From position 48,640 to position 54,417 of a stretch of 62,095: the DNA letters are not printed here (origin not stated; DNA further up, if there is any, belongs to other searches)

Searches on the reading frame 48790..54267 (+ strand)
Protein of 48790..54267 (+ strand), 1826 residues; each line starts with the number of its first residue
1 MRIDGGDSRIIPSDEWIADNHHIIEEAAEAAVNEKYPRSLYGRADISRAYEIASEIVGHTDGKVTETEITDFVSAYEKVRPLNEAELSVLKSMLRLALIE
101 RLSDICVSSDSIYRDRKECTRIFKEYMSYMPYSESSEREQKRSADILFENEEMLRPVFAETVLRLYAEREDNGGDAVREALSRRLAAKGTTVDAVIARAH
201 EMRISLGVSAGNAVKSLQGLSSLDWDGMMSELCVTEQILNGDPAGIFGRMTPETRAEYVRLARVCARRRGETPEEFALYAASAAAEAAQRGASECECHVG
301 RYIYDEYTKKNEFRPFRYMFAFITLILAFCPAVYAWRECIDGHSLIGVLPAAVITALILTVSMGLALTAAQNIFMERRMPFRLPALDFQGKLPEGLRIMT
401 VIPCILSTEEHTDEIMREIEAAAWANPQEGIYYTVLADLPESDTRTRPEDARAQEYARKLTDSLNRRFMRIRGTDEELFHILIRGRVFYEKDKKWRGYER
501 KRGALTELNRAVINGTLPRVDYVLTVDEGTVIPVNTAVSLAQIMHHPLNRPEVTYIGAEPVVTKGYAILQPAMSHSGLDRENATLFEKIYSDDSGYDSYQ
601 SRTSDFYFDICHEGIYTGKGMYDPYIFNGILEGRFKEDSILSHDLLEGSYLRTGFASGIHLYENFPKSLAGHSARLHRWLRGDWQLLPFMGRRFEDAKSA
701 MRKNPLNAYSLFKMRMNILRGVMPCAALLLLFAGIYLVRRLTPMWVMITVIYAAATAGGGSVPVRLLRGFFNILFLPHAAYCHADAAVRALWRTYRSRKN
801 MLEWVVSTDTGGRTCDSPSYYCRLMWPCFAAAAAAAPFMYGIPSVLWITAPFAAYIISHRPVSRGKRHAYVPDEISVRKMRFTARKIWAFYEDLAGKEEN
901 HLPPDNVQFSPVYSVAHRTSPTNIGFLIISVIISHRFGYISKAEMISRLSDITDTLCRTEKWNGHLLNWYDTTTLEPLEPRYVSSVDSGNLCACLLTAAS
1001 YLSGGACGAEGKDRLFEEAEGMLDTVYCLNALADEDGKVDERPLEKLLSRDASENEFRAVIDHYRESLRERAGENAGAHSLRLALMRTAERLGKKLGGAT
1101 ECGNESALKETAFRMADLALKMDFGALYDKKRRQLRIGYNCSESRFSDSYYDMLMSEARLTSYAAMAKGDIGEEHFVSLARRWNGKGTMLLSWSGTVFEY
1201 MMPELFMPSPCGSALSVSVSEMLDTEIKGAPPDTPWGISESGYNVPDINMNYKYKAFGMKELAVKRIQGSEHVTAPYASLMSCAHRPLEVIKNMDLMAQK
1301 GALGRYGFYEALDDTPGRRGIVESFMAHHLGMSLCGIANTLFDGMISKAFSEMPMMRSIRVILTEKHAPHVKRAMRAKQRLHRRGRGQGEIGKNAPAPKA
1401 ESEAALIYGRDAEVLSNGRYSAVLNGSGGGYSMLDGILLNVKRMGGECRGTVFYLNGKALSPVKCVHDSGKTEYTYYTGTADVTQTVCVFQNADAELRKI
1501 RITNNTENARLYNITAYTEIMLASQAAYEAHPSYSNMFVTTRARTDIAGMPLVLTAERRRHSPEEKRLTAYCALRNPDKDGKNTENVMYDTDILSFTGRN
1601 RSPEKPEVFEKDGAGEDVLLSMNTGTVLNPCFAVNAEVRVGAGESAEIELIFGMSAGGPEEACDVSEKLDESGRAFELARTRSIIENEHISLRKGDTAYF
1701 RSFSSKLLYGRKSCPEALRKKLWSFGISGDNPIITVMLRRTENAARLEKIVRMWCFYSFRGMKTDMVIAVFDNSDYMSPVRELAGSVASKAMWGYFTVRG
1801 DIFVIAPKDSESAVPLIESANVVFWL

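Call 49: search_protein_families(library=pfam, proteins=[window:48790-54267:+], max_evalue=0.001)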
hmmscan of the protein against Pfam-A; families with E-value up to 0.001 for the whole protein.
window:48790-54267:+ (1826 aa): 3 families
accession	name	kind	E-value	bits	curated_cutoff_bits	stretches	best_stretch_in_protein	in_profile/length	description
PF06165.18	GH94_b-supersand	-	8.5e-34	117.6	23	1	1412-1653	5-251/251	Glycosyl hydrolase 94, supersandwich domain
PF10091.15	Glycoamylase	-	2e-12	47.6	27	1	1236-1353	109-220/221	Putative glucoamylase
PF13632.12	Glyco_trans_2_3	-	0.00012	22.4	27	0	632-755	93-195/198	Glycosyl transferase family group 2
